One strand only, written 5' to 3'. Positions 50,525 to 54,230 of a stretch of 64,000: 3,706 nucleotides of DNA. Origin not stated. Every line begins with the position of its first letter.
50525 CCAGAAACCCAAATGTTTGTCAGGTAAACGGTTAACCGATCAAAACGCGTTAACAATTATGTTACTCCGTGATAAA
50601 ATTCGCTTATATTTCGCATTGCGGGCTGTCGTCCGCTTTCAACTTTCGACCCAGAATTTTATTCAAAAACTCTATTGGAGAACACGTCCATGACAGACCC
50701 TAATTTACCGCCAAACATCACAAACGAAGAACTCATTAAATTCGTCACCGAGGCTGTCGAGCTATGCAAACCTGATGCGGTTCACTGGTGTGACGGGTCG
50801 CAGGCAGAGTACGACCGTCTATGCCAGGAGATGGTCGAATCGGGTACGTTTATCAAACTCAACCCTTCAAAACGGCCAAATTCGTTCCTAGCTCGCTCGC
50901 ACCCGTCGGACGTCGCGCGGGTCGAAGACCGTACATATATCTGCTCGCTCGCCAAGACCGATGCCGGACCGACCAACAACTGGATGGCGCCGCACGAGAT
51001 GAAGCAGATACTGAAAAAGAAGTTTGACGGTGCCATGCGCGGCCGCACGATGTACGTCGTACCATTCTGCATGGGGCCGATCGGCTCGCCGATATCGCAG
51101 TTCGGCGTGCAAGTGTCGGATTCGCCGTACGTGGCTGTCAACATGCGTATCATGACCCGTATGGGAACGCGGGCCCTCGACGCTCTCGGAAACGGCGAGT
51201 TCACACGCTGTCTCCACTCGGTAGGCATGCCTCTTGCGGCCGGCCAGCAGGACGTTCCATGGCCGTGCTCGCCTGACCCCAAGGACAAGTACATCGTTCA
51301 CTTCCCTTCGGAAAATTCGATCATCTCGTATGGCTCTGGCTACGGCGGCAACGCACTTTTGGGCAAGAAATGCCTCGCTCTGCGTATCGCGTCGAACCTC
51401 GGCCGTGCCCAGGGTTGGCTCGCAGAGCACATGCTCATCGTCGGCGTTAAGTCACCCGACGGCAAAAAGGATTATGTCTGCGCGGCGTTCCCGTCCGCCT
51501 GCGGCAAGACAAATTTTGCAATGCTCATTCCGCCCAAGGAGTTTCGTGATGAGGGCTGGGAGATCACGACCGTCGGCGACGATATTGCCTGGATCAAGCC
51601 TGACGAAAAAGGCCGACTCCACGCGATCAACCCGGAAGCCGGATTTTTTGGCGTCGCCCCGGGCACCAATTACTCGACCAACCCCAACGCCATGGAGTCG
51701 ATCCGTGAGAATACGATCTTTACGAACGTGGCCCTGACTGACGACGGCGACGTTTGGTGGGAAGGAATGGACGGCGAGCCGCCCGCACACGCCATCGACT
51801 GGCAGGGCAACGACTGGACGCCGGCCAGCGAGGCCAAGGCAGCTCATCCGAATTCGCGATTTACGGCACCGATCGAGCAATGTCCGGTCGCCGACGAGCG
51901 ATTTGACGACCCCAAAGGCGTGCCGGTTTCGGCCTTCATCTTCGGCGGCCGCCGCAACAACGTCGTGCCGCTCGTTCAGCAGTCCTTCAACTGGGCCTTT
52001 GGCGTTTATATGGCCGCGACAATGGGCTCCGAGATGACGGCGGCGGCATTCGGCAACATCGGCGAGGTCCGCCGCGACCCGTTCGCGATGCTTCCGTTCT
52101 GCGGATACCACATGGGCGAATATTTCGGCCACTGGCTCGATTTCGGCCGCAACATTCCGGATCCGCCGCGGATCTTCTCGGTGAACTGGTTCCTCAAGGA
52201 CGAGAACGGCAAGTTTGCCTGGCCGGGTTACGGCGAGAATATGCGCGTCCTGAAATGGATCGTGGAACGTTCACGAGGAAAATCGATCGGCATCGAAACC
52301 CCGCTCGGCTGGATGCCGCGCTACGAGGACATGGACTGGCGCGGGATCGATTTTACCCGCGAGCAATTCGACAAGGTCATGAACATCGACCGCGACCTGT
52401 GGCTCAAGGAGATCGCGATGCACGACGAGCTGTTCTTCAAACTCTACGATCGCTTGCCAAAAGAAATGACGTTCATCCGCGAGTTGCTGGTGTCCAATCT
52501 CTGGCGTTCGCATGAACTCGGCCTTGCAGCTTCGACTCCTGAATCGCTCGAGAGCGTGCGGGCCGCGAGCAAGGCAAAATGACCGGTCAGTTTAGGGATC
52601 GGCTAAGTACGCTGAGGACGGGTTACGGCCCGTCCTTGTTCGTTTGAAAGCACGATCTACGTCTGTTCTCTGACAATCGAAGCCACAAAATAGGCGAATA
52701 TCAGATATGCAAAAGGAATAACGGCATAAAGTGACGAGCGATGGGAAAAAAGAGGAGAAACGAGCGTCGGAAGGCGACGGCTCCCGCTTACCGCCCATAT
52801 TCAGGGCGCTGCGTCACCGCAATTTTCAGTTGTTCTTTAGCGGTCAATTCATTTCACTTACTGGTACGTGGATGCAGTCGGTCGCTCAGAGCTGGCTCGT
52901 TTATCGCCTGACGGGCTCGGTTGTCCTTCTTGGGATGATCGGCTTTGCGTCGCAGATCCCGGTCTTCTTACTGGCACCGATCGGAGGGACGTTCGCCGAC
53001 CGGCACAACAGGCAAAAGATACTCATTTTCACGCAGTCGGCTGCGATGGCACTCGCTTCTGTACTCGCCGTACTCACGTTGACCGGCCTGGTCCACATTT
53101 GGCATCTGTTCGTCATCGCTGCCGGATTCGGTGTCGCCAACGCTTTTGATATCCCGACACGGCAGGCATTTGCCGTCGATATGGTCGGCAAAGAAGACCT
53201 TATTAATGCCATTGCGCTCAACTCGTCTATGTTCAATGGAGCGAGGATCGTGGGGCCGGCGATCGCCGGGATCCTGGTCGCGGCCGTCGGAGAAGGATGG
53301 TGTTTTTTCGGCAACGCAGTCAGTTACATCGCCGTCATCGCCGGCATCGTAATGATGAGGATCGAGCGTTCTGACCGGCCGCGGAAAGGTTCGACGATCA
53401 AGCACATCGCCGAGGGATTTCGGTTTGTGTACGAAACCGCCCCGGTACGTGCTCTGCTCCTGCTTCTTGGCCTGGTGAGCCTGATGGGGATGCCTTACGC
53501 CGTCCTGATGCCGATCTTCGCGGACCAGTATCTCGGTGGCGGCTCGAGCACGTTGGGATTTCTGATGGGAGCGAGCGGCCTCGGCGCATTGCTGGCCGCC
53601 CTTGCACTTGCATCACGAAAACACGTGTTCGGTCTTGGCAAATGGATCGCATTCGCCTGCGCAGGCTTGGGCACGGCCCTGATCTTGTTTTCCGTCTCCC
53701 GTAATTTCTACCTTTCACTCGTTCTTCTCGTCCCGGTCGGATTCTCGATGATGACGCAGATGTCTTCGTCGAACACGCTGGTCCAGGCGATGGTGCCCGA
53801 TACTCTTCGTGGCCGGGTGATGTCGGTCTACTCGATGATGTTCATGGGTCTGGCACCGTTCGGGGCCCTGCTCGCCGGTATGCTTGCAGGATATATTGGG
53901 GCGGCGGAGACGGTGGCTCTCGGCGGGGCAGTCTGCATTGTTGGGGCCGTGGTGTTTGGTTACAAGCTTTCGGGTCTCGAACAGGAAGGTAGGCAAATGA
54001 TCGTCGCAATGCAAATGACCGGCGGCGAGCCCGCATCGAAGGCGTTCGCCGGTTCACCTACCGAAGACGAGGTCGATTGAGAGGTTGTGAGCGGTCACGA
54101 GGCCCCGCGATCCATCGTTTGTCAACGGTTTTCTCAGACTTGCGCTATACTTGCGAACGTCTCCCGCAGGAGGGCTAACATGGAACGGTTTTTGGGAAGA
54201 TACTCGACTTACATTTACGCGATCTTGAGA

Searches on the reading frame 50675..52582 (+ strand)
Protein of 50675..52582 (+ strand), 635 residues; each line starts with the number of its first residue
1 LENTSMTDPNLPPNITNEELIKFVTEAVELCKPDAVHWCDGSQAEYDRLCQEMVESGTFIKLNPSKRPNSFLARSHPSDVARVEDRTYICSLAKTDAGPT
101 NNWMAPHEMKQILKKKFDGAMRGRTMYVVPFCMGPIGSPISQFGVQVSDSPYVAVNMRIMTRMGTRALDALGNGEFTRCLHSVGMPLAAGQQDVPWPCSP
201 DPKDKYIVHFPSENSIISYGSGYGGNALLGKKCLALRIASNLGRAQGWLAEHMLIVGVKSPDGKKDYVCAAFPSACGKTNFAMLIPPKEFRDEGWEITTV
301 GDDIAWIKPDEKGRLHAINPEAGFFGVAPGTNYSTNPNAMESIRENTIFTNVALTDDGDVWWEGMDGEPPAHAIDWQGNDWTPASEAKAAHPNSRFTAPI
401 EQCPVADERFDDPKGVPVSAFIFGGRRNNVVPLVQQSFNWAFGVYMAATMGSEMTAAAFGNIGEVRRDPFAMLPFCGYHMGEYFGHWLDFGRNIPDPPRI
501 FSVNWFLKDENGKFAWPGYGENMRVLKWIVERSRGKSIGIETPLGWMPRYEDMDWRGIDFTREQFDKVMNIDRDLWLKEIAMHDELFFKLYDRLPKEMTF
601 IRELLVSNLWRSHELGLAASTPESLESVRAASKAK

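Call 68: search_protein_families(library=pfam, proteins=[window:50675-52582:+], max_evalue=0.00001)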
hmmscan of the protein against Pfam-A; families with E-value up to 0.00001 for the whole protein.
window:50675-52582:+ (635 aa): 2 families
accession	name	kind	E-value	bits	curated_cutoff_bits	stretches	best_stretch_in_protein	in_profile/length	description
PF00821.23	PEPCK_GTP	-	9.2e-164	544.8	23.8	1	248-600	1-349/357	Phosphoenolpyruvate carboxykinase C-terminal P-loop domain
PF17297.7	PEPCK_N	-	7.7e-101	336.7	23.8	1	22-244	1-218/218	Phosphoenolpyruvate carboxykinase N-terminal domain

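Call 69: find_homologous_proteins(query=window:50675-52582:+, max_evalue=1e-100)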
Query window:50675-52582:+ (635 aa): 8000 proteins with E <= 1e-100 among 8000 candidates; the best 120 are listed.
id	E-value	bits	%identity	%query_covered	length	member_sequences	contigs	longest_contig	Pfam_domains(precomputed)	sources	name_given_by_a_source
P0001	0.0e+0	1513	100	99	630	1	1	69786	PF17297.8,PF00821.24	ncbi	-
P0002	0.0e+0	1374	90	99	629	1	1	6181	PF17297.8,PF00821.24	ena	-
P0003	0.0e+0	1374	90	99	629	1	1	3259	PF17297.8,PF00821.24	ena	-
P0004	0.0e+0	1372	90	99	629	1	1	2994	PF17297.8,PF00821.24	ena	-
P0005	0.0e+0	1365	89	99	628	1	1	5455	PF17297.8,PF00821.24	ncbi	-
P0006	0.0e+0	1360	89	99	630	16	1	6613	PF17297.8,PF00821.24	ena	-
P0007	0.0e+0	1357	88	99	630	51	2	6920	PF17297.8,PF00821.24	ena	-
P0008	0.0e+0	1352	88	99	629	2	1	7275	PF17297.8,PF00821.24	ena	-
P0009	0.0e+0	1351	89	99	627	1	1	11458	PF17297.8,PF00821.24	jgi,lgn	jgi:phosphoenolpyruvate carboxykinase (GTP)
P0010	0.0e+0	1348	88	99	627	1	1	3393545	PF17297.8,PF00821.24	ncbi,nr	ncbi:MAG: phosphoenolpyruvate carboxykinase (GTP) [Acidobacteriota bacterium]|nr:MAG: phosphoenolpyr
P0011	0.0e+0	1348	88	99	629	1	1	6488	PF17297.8,PF00821.24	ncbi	ncbi:phosphoenolpyruvate carboxykinase (GTP) [soil metagenome]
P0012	0.0e+0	1347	88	99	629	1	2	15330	PF17297.8,PF00821.24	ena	-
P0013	0.0e+0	1347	87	99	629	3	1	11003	PF17297.8,PF00821.24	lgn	-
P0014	0.0e+0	1345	88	99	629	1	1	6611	PF17297.8,PF00821.24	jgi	jgi:phosphoenolpyruvate carboxykinase (GTP)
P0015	0.0e+0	1345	87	99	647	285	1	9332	PF17297.8,PF00821.24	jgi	jgi:phosphoenolpyruvate carboxykinase (GTP)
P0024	0.0e+0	1338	88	99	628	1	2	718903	PF17297.8,PF00821.24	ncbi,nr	ncbi:MAG: phosphoenolpyruvate carboxykinase (GTP) [Acidobacteria bacterium]|nr:phosphoenolpyruvate c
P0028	0.0e+0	1330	87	99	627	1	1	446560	PF17297.8,PF00821.24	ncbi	ncbi:MAG: phosphoenolpyruvate carboxykinase (GTP) [Pyrinomonadaceae bacterium]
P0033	0.0e+0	1323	88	99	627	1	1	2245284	PF17297.8,PF00821.24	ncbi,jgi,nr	ncbi:MAG: phosphoenolpyruvate carboxykinase (GTP) [Chloracidobacterium sp.]|nr:phosphoenolpyruvate c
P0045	0.0e+0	1312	86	99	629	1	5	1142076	PF17297.8,PF00821.24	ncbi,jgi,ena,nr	ncbi:MAG TPA: phosphoenolpyruvate carboxykinase (GTP) [Pyrinomonadaceae bacterium]|nr:phosphoenolpyr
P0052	0.0e+0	1307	86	99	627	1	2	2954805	PF17297.8,PF00821.24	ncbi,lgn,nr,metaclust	ncbi:MAG: phosphoenolpyruvate carboxykinase [Acidobacteria bacterium OLB17]|nr:MAG: phosphoenolpyruv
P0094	0.0e+0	1295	84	99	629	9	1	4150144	PF17297.8,PF00821.24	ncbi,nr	ncbi:MAG: phosphoenolpyruvate carboxykinase (GTP) [Chloracidobacterium sp.]|nr:phosphoenolpyruvate c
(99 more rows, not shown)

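Call 70: find_encoding_contigs(protein=P0010, flank=10000, max_places=1)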
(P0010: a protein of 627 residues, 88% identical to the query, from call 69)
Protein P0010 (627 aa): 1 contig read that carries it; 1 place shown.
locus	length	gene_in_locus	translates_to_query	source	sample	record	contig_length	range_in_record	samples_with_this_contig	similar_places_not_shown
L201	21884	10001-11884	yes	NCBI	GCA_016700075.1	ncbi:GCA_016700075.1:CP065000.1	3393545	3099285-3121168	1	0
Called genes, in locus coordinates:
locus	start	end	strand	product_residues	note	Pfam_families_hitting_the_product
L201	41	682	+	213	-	PF02502:LacAB_rpiB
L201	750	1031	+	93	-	PF04365:BrnT_toxin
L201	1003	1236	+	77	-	-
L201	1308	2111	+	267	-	PF01791:DeoC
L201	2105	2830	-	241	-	PF01695:IstB_IS21, PF00308:Bac_DnaA (weak)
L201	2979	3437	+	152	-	PF20274:cREC_REC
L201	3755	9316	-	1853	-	-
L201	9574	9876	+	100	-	-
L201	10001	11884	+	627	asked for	PF17297:PEPCK_N, PF00821:PEPCK_GTP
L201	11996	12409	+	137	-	PF07681:DoxX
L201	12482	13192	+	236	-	PF01027:Bax1-I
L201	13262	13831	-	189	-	PF05593:RHS_repeat (faint)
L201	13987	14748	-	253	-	-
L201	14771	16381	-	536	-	PF05593:RHS_repeat (faint), PF25023:TEN_YD-shell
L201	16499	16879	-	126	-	-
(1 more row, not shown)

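Call 71: find_encoding_contigs(protein=P0033, flank=10000, max_places=1)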
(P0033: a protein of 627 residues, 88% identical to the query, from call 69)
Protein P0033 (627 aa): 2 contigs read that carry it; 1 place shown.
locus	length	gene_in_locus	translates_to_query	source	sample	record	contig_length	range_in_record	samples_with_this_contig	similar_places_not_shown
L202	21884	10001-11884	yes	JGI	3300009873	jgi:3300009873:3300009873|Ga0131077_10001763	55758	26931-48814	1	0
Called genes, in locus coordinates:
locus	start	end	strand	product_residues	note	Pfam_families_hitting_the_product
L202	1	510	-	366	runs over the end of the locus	-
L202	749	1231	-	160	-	-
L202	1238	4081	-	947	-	PF00246:Peptidase_M14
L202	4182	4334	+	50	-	-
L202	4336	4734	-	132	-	PF10807:DUF2541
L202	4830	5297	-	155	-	-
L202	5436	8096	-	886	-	PF03710:GlnE, PF03445:DUF294 (faint), PF08335:GlnD_UR_UTase, PF03710:GlnE, PF08335:GlnD_UR_UTase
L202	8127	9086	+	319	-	PF00849:PseudoU_synth_2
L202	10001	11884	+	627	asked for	PF17297:PEPCK_N, PF00821:PEPCK_GTP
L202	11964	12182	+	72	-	PF00578:AhpC-TSA, PF08534:Redoxin (weak)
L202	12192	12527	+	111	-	PF00578:AhpC-TSA, PF08534:Redoxin (weak)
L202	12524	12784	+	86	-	PF14354:Lar_restr_allev (weak)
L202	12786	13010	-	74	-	PF02609:Exonuc_VII_S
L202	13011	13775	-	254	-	-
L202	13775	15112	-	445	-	PF13742:tRNA_anti_2, PF01336:tRNA_anti-codon, PF02601:Exonuc_VII_L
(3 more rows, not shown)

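Call 72: find_encoding_contigs(protein=P0052, flank=10000, max_places=1)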
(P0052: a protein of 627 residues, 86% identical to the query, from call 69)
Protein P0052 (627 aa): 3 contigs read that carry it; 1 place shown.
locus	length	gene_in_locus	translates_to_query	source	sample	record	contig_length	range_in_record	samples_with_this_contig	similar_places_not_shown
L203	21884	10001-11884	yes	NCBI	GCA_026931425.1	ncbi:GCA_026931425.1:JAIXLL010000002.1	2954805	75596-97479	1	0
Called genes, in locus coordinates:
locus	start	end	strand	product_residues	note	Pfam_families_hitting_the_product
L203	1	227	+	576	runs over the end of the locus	PF25323:6TM_PilS, PF00989:PAS, PF08448:PAS_4 (weak), PF13426:PAS_9, PF00512:HisKA, PF02518:HATPase_c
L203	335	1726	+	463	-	PF00072:Response_reg, PF00158:Sigma54_activat, PF14532:Sigma54_activ_2, PF00004:AAA (weak), PF07724:AAA_2 (weak), PF07728:AAA_5, PF25601:AAA_lid_14, PF02954:HTH_8 (weak)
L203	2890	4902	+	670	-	PF04932:Wzy_C, PF13432:TPR_16 (faint)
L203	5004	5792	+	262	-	PF12679:ABC2_membrane_2 (weak), PF12730:ABC2_membrane_4 (weak)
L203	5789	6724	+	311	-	-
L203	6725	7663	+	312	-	PF00005:ABC_tran, PF13304:AAA_21 (weak)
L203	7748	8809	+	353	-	-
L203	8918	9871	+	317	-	PF00892:EamA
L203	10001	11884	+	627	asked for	PF17297:PEPCK_N, PF00821:PEPCK_GTP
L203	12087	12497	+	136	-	PF07681:DoxX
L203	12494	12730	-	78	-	PF02609:Exonuc_VII_S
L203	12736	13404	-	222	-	PF11159:DUF2939 (weak)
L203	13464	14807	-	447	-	PF13742:tRNA_anti_2, PF01336:tRNA_anti-codon, PF02601:Exonuc_VII_L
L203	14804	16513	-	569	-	PF05762:VWA_CoxE, PF00092:VWA, PF13519:VWA_2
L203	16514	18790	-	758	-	PF00069:Pkinase, PF07714:PK_Tyr_Ser-Thr, PF06293:Kdo (weak), PF03109:ABC1 (weak), PF00069:Pkinase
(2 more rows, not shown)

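Call 73: find_encoding_contigs(protein=P0094, flank=10000, max_places=1)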
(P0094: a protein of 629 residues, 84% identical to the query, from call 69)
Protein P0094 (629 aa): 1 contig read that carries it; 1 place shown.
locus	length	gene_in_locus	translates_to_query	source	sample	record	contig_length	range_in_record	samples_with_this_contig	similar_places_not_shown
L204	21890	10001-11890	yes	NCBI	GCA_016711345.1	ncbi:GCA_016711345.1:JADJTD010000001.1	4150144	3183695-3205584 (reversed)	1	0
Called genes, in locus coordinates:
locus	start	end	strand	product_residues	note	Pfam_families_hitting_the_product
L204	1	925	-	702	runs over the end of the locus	PF00009:GTP_EFTU, PF03144:GTP_EFTU_D2, PF22042:EF-G_D2, PF14492:EFG_III, PF16658:RF3_C (weak), PF03764:EFG_IV, PF00679:EFG_C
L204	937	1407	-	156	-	PF00177:Ribosomal_S7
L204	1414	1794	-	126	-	PF00164:Ribosom_S12_S23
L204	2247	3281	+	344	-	-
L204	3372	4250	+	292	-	PF00892:EamA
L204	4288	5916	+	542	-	-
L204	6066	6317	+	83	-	-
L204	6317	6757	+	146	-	PF01850:PIN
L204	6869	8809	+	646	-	-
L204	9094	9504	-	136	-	-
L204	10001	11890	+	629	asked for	PF17297:PEPCK_N, PF00821:PEPCK_GTP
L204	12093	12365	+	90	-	PF00829:Ribosomal_L21p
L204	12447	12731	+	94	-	PF01016:Ribosomal_L27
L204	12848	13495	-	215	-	PF00963:Cohesin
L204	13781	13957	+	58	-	-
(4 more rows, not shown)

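Call 75: find_encoding_contigs(protein=P0045, flank=10000, max_places=1)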
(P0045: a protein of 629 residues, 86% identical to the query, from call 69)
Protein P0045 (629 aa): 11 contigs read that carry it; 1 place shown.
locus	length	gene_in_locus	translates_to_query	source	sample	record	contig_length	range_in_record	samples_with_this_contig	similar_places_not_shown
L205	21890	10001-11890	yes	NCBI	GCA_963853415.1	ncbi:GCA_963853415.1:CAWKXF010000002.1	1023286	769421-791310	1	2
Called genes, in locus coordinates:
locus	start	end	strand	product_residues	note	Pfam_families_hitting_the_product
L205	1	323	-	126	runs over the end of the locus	PF00164:Ribosom_S12_S23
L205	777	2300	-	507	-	-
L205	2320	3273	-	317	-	-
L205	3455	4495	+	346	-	-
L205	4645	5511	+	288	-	PF00892:EamA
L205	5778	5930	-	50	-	PF15515:MvaI_BcnI (weak)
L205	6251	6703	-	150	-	PF01797:Y1_Tnp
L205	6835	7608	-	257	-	PF13391:HNH_2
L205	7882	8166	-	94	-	PF03852:Vsr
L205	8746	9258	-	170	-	-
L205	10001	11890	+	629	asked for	PF17297:PEPCK_N, PF00821:PEPCK_GTP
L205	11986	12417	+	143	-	-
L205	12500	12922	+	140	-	PF07681:DoxX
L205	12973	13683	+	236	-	PF01027:Bax1-I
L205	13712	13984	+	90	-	PF00578:AhpC-TSA, PF08534:Redoxin (weak)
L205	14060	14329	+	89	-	PF00578:AhpC-TSA, PF08534:Redoxin (weak)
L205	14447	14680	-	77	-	PF02609:Exonuc_VII_S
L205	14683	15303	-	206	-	-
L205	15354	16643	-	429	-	PF13742:tRNA_anti_2, PF01336:tRNA_anti-codon, PF02601:Exonuc_VII_L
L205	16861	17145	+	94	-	-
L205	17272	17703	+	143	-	PF00293:NUDIX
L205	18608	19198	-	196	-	PF02085:Cytochrom_CIII (weak), PF14522:Cytochrome_C7 (faint)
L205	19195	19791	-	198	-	PF16266:DUF4919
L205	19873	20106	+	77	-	-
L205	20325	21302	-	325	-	PF00291:PALP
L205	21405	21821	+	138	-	-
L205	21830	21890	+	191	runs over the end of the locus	PF06736:TMEM175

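Call 76: find_encoding_contigs(protein=P0024, flank=10000, max_places=1)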
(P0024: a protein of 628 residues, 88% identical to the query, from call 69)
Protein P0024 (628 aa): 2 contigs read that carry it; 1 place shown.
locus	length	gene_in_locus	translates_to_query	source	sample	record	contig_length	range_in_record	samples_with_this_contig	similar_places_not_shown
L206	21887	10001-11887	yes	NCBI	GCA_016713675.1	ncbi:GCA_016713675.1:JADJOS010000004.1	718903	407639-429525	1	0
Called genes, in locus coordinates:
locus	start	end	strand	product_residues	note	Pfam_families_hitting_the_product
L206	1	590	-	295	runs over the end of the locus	PF00573:Ribosomal_L4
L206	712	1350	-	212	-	PF00297:Ribosomal_L3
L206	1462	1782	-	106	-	PF00338:Ribosomal_S10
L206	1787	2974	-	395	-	PF00009:GTP_EFTU, PF03144:GTP_EFTU_D2, PF03143:GTP_EFTU_D3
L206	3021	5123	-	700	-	PF00009:GTP_EFTU, PF03144:GTP_EFTU_D2, PF22042:EF-G_D2, PF14492:EFG_III, PF16658:RF3_C (weak), PF03764:EFG_IV, PF00679:EFG_C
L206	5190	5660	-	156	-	PF00177:Ribosomal_S7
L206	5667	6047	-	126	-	PF00164:Ribosom_S12_S23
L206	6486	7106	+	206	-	-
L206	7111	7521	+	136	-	-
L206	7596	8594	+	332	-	PF00892:EamA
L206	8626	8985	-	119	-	PF13453:Zn_ribbon_TFIIB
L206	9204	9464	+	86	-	-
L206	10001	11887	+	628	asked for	PF17297:PEPCK_N, PF00821:PEPCK_GTP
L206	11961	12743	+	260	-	PF13489:Methyltransf_23, PF13847:Methyltransf_31, PF08241:Methyltransf_11, PF08242:Methyltransf_12 (weak), PF13649:Methyltransf_25 (weak)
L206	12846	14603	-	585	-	PF24251:DUF7453 (faint)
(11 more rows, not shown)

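Call 77: find_encoding_contigs(protein=P0028, flank=10000, max_places=1)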
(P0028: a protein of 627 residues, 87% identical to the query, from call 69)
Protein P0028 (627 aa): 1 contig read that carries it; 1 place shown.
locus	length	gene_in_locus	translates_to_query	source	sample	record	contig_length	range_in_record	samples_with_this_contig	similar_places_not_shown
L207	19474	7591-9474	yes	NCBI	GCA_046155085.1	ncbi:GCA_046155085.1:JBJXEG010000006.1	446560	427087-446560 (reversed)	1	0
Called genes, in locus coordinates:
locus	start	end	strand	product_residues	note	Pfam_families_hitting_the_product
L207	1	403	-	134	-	PF00009:GTP_EFTU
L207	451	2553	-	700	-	PF00009:GTP_EFTU, PF03144:GTP_EFTU_D2, PF22042:EF-G_D2, PF14492:EFG_III, PF16658:RF3_C (weak), PF03764:EFG_IV, PF00679:EFG_C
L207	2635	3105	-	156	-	PF00177:Ribosomal_S7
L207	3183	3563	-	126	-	PF00164:Ribosom_S12_S23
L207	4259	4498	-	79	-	PF01797:Y1_Tnp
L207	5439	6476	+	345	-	-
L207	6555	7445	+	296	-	PF00892:EamA, PF06027:SLC35F (faint), PF00892:EamA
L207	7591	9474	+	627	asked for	PF17297:PEPCK_N, PF00821:PEPCK_GTP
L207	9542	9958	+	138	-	PF07681:DoxX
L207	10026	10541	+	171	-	-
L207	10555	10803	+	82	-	-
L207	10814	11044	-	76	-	PF02609:Exonuc_VII_S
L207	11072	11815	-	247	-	-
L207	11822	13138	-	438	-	PF13742:tRNA_anti_2, PF01336:tRNA_anti-codon, PF02601:Exonuc_VII_L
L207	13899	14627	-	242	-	PF00188:CAP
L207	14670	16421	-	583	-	PF05762:VWA_CoxE, PF00092:VWA, PF13519:VWA_2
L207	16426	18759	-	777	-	PF00069:Pkinase, PF03109:ABC1 (faint), PF07714:PK_Tyr_Ser-Thr, PF06293:Kdo, PF00069:Pkinase, PF10110:GPDPase_memb (weak)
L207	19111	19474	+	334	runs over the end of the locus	PF00154:RecA_N, PF08423:Rad51, PF06745:ATPase (weak), PF27531:MT3502_N (weak), PF01637:ATPase_2 (weak), PF21096:RecA_C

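Call 78: find_encoding_contigs(protein=P0001, flank=10000, max_places=1)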
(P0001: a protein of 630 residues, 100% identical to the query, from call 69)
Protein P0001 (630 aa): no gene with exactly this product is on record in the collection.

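Call 79: search_protein_families(library=ncbifam, proteins=[L205:6251-6703:-, L207:4259-4498:-], max_evalue=0.001)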
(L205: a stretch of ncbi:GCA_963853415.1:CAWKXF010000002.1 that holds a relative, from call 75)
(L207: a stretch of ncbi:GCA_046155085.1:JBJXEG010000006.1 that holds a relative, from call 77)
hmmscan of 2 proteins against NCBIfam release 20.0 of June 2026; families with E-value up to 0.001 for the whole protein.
L205:6251-6703:- (150 aa): 2 families
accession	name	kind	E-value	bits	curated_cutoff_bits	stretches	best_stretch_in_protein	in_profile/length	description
NF033573.1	transpos_IS200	equivalog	4.6e-22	78.6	55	1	5-118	8-126/126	IS200/IS605 family transposase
NF047646.1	REP_Tyr_transpos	equivalog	4.3e-05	23.4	80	1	8-124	10-135/146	REP-associated tyrosine transposase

L207:4259-4498:- (79 aa): 1 family
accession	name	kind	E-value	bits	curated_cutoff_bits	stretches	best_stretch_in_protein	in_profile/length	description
NF033573.1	transpos_IS200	equivalog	2.5e-11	43.9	55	1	6-77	11-82/126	IS200/IS605 family transposase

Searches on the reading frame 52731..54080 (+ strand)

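Call 68: search_protein_families(library=pfam, proteins=[window:52731-54080:+], max_evalue=0.00001)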
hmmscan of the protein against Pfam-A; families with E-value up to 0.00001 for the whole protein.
window:52731-54080:+ (449 aa): 2 families
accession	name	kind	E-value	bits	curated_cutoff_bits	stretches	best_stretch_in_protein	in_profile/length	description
PF05977.19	MFS_3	-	2.7e-65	221.3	27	1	26-411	6-393/524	Transmembrane secretion effector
PF07690.21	MFS_1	-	8.2e-39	133.9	33.4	2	36-372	2-340/347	Major Facilitator Superfamily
